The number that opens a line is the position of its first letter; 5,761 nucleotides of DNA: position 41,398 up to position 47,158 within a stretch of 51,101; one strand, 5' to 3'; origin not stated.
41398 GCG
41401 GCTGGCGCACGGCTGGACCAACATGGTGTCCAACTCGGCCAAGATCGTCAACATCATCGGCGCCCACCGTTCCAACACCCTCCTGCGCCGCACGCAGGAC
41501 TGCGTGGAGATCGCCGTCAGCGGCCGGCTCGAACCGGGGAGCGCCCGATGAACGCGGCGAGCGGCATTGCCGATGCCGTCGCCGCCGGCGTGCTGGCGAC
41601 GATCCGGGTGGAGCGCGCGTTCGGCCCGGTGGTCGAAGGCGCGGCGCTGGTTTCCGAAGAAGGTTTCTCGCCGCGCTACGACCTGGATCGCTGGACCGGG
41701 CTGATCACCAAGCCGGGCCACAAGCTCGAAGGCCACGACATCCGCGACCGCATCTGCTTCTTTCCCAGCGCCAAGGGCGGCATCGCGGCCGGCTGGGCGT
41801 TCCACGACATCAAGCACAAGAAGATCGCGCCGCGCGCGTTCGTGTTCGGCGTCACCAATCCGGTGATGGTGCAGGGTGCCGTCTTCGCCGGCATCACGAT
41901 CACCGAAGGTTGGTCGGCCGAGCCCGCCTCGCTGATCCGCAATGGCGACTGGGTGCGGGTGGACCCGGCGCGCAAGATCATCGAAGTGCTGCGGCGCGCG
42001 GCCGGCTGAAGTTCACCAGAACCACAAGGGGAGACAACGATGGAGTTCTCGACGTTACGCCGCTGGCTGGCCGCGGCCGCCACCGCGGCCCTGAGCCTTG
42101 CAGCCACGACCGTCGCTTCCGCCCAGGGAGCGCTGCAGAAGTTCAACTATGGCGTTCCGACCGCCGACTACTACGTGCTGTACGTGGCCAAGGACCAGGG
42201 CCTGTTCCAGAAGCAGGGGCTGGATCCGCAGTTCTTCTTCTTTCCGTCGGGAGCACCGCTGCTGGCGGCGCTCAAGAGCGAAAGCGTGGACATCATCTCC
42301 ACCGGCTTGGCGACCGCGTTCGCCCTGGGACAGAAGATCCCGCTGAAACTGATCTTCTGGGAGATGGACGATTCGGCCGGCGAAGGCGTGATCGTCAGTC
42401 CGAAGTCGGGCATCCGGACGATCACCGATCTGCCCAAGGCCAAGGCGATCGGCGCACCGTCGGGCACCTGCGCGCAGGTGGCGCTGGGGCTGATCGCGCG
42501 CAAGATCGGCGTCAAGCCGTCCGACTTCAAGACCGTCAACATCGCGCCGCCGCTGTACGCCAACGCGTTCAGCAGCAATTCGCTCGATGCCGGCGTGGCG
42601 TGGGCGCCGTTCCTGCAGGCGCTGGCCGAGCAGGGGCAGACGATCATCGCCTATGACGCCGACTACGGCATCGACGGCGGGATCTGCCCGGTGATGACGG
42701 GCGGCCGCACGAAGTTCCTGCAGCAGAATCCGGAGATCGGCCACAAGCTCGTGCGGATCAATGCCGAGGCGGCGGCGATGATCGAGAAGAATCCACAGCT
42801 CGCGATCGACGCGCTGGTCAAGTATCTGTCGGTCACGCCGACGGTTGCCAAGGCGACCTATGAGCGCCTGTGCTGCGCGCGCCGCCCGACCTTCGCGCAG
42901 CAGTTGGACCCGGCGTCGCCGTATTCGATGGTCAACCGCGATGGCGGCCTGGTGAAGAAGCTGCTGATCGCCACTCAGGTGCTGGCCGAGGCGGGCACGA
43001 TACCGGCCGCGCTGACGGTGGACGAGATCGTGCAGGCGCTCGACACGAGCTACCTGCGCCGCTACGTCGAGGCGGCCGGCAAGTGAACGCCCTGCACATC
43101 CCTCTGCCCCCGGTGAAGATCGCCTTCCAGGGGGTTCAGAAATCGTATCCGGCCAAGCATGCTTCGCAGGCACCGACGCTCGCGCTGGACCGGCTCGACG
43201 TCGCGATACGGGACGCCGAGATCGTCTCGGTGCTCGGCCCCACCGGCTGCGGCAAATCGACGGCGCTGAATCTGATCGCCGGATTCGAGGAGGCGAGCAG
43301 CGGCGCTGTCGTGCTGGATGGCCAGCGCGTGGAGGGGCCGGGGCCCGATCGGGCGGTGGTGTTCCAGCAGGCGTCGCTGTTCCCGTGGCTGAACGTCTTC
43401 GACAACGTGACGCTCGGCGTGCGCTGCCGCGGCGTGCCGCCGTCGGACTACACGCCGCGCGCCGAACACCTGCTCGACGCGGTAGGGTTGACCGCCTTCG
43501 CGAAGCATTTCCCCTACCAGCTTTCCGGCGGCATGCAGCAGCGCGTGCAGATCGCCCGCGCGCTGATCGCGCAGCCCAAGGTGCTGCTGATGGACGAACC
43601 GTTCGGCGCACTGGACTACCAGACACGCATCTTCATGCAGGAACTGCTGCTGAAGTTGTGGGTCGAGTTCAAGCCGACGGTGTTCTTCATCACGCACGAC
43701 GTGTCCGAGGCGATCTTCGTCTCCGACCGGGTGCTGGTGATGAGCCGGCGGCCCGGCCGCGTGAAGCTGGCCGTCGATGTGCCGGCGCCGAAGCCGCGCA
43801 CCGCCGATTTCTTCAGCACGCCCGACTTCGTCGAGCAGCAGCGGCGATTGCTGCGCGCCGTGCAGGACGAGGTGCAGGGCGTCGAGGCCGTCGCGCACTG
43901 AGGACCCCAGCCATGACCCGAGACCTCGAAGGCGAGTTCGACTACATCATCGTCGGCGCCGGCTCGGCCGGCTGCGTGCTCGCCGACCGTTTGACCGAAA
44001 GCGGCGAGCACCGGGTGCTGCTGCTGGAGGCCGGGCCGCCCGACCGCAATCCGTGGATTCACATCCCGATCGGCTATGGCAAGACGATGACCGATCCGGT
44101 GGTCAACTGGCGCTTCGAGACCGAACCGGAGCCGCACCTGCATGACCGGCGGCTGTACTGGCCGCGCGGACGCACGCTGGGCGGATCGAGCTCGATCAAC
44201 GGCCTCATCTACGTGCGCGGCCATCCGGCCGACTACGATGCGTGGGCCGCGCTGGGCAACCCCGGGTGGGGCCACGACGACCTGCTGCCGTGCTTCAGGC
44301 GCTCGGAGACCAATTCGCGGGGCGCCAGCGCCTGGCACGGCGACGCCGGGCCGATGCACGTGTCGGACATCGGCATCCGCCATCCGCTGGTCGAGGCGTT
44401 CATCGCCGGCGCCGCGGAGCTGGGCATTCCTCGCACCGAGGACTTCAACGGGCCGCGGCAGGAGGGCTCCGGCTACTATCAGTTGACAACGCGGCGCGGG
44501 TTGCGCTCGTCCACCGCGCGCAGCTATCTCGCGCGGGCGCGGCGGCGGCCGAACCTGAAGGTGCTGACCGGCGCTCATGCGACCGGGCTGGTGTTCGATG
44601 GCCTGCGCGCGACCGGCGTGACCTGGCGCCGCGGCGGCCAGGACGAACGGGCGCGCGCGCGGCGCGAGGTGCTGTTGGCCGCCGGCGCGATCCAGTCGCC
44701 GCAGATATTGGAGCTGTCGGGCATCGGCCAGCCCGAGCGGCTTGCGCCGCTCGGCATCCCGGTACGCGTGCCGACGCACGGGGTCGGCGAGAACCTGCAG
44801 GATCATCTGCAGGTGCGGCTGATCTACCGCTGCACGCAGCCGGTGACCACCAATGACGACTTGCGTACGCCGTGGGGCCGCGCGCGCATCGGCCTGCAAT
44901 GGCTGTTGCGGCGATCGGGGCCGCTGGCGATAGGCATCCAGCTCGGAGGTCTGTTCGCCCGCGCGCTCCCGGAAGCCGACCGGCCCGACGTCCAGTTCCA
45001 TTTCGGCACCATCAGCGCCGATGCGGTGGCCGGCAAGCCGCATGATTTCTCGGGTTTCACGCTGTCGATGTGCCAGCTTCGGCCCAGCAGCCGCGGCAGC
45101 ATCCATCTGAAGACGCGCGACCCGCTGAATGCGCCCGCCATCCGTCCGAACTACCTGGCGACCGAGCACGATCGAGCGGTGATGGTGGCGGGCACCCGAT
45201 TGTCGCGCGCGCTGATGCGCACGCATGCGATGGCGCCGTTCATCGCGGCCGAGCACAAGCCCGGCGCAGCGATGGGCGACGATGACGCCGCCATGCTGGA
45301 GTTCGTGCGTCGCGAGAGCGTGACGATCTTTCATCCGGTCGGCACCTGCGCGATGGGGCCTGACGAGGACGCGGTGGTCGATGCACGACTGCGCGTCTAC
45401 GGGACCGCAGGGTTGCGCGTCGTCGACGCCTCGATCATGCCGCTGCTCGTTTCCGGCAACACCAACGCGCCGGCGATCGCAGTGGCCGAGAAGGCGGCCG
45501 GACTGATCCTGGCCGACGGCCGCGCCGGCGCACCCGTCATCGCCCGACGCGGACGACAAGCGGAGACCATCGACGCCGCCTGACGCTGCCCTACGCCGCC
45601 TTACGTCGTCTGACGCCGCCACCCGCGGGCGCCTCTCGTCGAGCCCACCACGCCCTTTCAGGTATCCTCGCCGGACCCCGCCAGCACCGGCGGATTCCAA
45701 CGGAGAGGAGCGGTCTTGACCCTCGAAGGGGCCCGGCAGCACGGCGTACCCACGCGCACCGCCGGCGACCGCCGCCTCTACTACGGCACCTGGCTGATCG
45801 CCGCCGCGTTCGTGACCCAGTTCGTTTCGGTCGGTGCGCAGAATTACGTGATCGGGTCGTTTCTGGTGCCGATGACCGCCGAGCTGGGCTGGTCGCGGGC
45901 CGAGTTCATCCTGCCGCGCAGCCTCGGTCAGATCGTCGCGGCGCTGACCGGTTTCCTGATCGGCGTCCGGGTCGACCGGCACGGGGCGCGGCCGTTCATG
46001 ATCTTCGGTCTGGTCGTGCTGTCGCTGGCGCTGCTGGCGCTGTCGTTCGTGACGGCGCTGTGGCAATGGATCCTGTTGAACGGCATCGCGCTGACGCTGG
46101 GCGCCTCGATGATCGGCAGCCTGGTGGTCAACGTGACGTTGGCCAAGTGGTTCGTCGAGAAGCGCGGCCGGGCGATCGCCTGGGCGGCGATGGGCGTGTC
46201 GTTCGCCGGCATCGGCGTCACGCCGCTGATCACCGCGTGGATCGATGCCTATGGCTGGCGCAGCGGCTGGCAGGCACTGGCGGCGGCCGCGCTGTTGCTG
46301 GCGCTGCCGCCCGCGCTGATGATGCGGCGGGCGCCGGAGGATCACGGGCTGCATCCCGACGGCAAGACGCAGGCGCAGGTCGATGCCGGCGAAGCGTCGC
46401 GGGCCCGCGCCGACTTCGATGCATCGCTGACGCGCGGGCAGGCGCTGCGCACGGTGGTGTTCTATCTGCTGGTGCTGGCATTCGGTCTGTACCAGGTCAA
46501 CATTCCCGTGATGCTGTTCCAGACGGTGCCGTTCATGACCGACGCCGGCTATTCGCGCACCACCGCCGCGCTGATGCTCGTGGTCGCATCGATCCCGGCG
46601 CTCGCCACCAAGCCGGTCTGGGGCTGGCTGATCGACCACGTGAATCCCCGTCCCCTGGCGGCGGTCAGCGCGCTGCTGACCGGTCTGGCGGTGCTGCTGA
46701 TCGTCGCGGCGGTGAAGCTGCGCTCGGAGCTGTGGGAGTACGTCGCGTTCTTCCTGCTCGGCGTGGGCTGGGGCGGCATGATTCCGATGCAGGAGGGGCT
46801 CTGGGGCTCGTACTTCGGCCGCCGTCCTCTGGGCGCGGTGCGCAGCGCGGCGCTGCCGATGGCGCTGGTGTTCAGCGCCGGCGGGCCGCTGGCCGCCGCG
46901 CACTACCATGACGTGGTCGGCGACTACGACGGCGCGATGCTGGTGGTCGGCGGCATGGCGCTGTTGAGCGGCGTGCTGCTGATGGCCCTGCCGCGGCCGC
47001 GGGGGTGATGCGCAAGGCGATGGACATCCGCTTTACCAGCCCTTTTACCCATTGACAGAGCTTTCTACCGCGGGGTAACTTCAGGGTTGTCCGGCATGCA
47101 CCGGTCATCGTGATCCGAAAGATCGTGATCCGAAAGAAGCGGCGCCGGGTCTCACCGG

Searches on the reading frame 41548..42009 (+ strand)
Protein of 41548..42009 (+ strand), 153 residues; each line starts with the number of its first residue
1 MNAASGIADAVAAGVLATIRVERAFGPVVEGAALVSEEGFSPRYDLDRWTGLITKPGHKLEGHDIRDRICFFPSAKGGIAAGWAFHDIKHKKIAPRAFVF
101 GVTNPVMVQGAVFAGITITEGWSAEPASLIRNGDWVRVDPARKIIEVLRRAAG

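Call 5: search_protein_families(library=pfam, proteins=[window:41548-42009:+])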
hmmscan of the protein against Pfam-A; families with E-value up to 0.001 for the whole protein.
window:41548-42009:+ (153 aa): 1 family
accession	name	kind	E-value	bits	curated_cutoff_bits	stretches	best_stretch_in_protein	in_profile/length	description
PF01989.23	AcnX_swivel_put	-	5e-19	68.4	27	1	40-118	1-79/80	Aconitase X swivel domain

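Call 7: search_protein_families(library=ncbifam, proteins=[window:41548-42009:+], max_evalue=0.00001)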
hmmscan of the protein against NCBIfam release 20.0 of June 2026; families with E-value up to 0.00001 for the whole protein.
window:41548-42009:+ (153 aa): 1 family
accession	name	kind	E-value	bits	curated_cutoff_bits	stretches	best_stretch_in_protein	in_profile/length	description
NF003046.0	PRK03955.1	equivalog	3.3e-17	62.6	163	1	27-148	12-130/132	DUF126 domain-containing protein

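Call 57: search_solved_structures(query=window:41548-42009:+, max_evalue=0.01, show_alignments=2)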
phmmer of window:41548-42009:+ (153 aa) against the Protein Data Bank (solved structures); distinct sequences matched with E-value up to 0.01: 2.
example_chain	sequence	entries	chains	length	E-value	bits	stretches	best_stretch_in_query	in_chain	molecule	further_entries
7cnr_B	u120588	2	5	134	5.2e-11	45.9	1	23-149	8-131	UPF0107 protein TK1248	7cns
2hi6_A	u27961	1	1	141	8.6e-10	41.9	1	29-148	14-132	UPF0107 protein AF0055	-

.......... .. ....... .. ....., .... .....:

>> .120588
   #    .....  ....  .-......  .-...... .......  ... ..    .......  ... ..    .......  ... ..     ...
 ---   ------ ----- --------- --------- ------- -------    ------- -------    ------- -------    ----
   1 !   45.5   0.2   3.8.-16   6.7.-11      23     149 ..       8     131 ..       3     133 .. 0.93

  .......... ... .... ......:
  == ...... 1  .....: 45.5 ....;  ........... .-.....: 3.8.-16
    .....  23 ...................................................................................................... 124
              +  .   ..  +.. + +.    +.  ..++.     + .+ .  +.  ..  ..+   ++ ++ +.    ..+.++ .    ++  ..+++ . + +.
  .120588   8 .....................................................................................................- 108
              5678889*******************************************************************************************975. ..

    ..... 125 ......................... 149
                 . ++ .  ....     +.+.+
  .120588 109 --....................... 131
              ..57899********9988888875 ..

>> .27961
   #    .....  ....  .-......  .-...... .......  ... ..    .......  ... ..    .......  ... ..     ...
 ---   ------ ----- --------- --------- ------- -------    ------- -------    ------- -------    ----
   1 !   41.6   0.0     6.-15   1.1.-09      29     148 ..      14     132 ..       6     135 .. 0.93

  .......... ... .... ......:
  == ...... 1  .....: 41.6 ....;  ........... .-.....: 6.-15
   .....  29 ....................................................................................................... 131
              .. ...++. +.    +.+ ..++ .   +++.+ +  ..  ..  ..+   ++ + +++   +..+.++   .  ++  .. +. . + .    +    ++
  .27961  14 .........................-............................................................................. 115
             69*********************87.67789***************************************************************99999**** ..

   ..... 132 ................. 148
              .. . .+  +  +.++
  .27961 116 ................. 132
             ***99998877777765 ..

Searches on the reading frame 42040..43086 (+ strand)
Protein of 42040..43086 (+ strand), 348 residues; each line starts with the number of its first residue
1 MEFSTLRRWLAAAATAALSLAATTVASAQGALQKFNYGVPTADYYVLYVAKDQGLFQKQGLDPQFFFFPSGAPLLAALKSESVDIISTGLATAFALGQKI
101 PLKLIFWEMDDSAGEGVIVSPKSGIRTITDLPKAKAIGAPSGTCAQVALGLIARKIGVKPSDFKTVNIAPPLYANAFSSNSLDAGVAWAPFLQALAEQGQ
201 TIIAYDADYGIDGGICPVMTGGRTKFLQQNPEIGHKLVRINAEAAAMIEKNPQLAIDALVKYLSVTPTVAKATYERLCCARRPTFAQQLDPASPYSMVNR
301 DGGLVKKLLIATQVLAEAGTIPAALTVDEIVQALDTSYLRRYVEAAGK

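Call 5: search_protein_families(library=pfam, proteins=[window:42040-43086:+])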
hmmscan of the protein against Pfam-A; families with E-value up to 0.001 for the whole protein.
window:42040-43086:+ (348 aa): 3 families
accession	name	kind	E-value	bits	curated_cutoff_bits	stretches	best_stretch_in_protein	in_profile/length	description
PF09084.16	NMT1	-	3.4e-14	53.7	20.5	1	45-254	5-215/216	NMT1/THI5 like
PF13379.11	NMT1_2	-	2.8e-09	37.6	24.7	1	39-251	13-240/252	NMT1-like family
PF04069.17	OpuAC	-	3e-05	24.2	21.2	1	55-253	23-239/257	Substrate binding domain of ABC-type glycine betaine transport system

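Call 7: search_protein_families(library=ncbifam, proteins=[window:42040-43086:+], max_evalue=0.00001)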
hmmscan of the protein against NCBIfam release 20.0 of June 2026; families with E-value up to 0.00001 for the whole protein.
window:42040-43086:+ (348 aa): 5 families
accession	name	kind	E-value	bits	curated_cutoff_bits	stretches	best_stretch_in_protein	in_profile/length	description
TIGR01728.1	SsuA_fam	subfamily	5.7e-34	117.7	163.5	1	47-286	14-254/290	aliphatic sulfonate ABC transporter substrate-binding protein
TIGR01729.1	taurine_ABC_bnd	equivalog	7.9e-16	58.3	304.25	1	67-325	33-287/300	taurine ABC transporter substrate-binding protein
NF008588.0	PRK11553.1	subfamily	2.2e-14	53.1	299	1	11-273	6-265/319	aliphatic sulfonate ABC transporter substrate-binding protein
NF008553.0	PRK11480.1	equivalog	8.5e-12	44.9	490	1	49-253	38-240/320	taurine ABC transporter substrate-binding protein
TIGR03427.1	ABC_peri_uca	equivalog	3.1e-06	26.6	333.9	1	155-258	127-228/328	putative urea ABC transporter substrate-binding protein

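Call 26: search_solved_structures(query=window:42040-43086:+, max_evalue=0.001)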
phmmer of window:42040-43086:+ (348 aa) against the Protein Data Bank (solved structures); distinct sequences matched with E-value up to 0.001: 6.
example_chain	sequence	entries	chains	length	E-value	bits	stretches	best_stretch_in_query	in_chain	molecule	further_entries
3e4r_A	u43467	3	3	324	1.4e-12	50.9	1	65-313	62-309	Nitrate transport protein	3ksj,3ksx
6ssy_A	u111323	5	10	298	1.9e-10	43.9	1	53-253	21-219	Taurine-binding periplasmic protein | Taurine ABC transporter substrate-binding protein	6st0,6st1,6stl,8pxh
2x26_A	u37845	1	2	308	2.1e-09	40.5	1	49-264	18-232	PERIPLASMIC ALIPHATIC SULPHONATES-BINDING PROTEIN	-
3qsl_A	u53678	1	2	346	2.3e-06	30.5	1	11-251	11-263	Putative exported protein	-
4h6d_F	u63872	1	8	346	0.0002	24.1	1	40-252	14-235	Pyrimidine precursor biosynthesis enzyme THI5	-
4h65_A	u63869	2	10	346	0.00028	23.7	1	40-252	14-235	Pyrimidine precursor biosynthesis enzyme THI5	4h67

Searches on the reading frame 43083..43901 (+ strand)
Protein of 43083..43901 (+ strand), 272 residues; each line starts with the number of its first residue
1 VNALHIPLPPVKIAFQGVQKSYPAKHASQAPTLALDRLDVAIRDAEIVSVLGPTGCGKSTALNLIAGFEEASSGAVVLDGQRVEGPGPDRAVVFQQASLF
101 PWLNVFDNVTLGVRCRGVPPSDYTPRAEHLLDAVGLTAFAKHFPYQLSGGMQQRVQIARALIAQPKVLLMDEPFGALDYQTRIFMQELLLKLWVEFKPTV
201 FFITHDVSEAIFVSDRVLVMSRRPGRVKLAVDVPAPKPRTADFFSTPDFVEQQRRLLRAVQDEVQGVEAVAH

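Call 5: search_protein_families(library=pfam, proteins=[window:43083-43901:+])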
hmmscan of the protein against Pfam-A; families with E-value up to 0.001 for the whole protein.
window:43083-43901:+ (272 aa): 1 family
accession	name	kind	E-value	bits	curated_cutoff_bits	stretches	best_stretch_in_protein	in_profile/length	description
PF00005.33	ABC_tran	-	8.8e-31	107.8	25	1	35-174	1-136/137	ABC transporter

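Call 7: search_protein_families(library=ncbifam, proteins=[window:43083-43901:+], max_evalue=0.00001)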
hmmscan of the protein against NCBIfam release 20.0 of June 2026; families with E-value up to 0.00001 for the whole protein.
window:43083-43901:+ (272 aa): 177 families (the best 25 are shown)
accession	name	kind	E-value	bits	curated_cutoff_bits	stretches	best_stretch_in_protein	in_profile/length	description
NF008421.0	PRK11248.1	equivalog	4.5e-71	239.3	357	1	32-233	14-215/255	taurine ABC transporter ATP-binding subunit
NF040729.1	ABC_ATP_SaoA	equivalog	2.6e-68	230.1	360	1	13-245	2-233/248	ABC transporter ATP-binding protein SaoA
TIGR01184.1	ntrCD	subfamily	1.8e-64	217.5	291.8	1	35-251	1-221/230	nitrate ABC transporter ATP-binding protein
NF006987.0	PRK09452.1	equivalog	4.6e-59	200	482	1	15-222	20-223/378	spermidine/putrescine ABC transporter ATP-binding protein PotA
NF008420.0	PRK11247.1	equivalog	5.9e-57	192.8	395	1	32-240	25-225/257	aliphatic sulfonates ABC transporter ATP-binding protein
TIGR01187.1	potA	subfamily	9e-53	179.4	355.6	1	50-222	1-176/325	polyamine ABC transporter ATP-binding protein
NF043075.1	MMSYN1_0197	equivalog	1.9e-52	178.3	550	1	33-222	16-208/341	spermidine/putrescine ABC transporter ATP-binding protein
TIGR03265.1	PhnT2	equivalog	2.3e-52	178.4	457.7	1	32-222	17-210/353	putative 2-aminoethylphosphonate ABC transporter ATP-binding protein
TIGR00968.1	3a0106s01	subfamily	4.3e-50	170.5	342.75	1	32-222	13-206/237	sulfate ABC transporter ATP-binding protein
TIGR01186.1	proV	subfamily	3.5e-49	167.8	326.6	1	32-221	6-204/363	betaine/proline/choline family ABC transporter ATP-binding protein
NF008513.0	PRK11432.1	equivalog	7.9e-49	166.4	496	1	34-222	21-212/351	ferric ABC transporter ATP-binding protein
NF008653.0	PRK11650.1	subfamily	1.1e-48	166.1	432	1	12-222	3-210/357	sn-glycerol-3-phosphate ABC transporter ATP-binding protein UgpC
TIGR03258.1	PhnT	equivalog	5.8e-48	163.7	499.15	1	33-226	22-217/359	2-aminoethylphosphonate ABC transport system ATP-binding subunit PhnT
NF008105.0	PRK10851.1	equivalog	9.6e-46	156.1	502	1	34-222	17-212/362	sulfate/thiosulfate ABC transporter ATP-binding protein CysA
NF040933.2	ABC_arch_GlcV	equivalog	1.3e-44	152.5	450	1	11-222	1-217/357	glucose ABC transporter ATP-binding protein GlcV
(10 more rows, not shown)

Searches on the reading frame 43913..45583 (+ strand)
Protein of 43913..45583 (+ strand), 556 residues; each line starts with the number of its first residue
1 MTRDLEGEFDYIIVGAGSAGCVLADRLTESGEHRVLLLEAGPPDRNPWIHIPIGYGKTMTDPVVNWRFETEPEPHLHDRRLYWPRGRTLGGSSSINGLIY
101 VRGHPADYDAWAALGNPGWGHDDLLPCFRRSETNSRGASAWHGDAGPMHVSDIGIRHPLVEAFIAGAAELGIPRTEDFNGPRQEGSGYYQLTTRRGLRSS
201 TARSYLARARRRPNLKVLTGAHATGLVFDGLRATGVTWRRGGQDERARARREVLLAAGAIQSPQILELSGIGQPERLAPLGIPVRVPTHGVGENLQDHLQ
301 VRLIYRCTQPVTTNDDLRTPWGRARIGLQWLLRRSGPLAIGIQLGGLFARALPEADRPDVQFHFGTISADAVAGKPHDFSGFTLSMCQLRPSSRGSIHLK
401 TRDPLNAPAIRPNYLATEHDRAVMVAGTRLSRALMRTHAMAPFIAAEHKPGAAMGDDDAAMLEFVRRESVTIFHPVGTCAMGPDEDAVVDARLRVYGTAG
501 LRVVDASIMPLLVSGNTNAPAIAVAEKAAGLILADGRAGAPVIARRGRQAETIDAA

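Call 5: search_protein_families(library=pfam, proteins=[window:43913-45583:+])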
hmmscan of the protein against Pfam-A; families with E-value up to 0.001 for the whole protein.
window:43913-45583:+ (556 aa): 6 families
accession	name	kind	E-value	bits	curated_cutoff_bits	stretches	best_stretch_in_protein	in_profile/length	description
PF00732.25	GMC_oxred_N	-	1.5e-55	188.8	23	1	9-299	1-217/218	GMC oxidoreductase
PF05199.19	GMC_oxred_C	-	1.5e-39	136.2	24.6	1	391-525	1-139/139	GMC oxidoreductase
PF00890.30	FAD_binding_2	-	3.6e-08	33.5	20.4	0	206-262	149-206/414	FAD binding domain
PF01266.30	DAO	-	1.8e-06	28.2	27.9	0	10-42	1-33/353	FAD dependent oxidoreductase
PF13450.12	NAD_binding_8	-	0.00024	21.7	21.9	1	13-42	1-29/68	NAD(P)-binding Rossmann-like domain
PF05834.18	Lycopene_cycl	-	0.00044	19.9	23.4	1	10-42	1-34/380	Lycopene cyclase protein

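Call 7: search_protein_families(library=ncbifam, proteins=[window:43913-45583:+], max_evalue=0.00001)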
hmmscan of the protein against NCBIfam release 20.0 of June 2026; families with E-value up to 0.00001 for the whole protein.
window:43913-45583:+ (556 aa): 6 families
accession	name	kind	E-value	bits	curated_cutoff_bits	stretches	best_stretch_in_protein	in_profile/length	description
NF002550.0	PRK02106.1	subfamily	3.3e-183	610.2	605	1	8-534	5-535/563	choline dehydrogenase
TIGR01810.1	betA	equivalog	2.1e-154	515.1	732.1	1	10-533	1-527/532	choline dehydrogenase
TIGR03970.1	mycofact_MftG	equivalog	3.4e-88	296.7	387.45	2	10-315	2-308/487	mycofactocin dehydrogenase MftG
TIGR04542.1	GMC_mycofac_2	equivalog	2e-35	122.7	400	1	10-274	1-240/425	mycofactocin system GMC family oxidoreductase MftG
NF038210.1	GMC_mycofac_3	equivalog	1e-21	77.3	300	1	12-113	2-94/418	mycofactocin system GMC family oxidoreductase MftG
NF058674.1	CholsOxChoxAB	equivalog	1.7e-08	33.4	850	0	473-532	472-532/535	cholesterol oxidase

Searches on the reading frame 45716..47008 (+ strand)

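Call 5: search_protein_families(library=pfam, proteins=[window:45716-47008:+])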
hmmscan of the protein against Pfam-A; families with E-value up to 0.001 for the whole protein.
window:45716-47008:+ (430 aa): 1 family
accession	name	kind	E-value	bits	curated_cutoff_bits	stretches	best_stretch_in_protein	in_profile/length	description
PF07690.21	MFS_1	-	1.4e-47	162.8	33.4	2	38-380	7-336/347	Major Facilitator Superfamily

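Call 7: search_protein_families(library=ncbifam, proteins=[window:45716-47008:+], max_evalue=0.00001)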
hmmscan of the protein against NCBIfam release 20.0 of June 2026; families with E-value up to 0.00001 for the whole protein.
window:45716-47008:+ (430 aa): 12 families
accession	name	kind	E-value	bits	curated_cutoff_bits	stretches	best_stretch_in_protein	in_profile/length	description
NF049980.1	SfMCT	equivalog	1.8e-37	128.9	320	1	26-414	2-378/378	L-lactate MFS transporter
TIGR00881.1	2A0104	subfamily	3.1e-21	75.8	407.75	1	54-350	22-322/379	phosphoglycerate transporter protein PgtP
NF038246.1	bile_salt_MFS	equivalog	1e-18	67.5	400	1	27-337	6-318/408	conjugated bile salt MFS transporter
TIGR00890.1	2A0111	subfamily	1e-18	67.5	374.85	1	25-418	2-374/377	oxalate/formate antiport family MFS transporter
TIGR00892.1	2A0113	subfamily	4.2e-15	55.4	586.1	1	27-423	20-418/455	monocarboxylate transporter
NF033733.1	MFS_ArsK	equivalog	6.4e-13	48.3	400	1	28-418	5-377/388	arsenite efflux MFS transporter ArsK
TIGR04259.1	oxa_formateAnti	equivalog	1.5e-11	43.8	335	1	26-292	2-252/405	oxalate/formate MFS antiporter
TIGR00893.1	2A0114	subfamily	2.1e-10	40.1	395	1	53-423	20-396/399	D-galactonate transporter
TIGR00712.1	glpT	equivalog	3.6e-10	39.5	632.55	1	36-217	35-222/440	glycerol-3-phosphate transporter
NF008433.0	PRK11273.1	equivalog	1.4e-07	31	748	1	33-215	32-220/452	glycerol-3-phosphate transporter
TIGR00895.1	2A0115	subfamily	6.7e-07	28.6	418.55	1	27-368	18-368/398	aromatic acid/H+ symport family MFS transporter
NF047787.1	PhglyTportPgtP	equivalog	1.6e-06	27.2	750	1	71-318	73-332/451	phosphoglycerate transporter PgtP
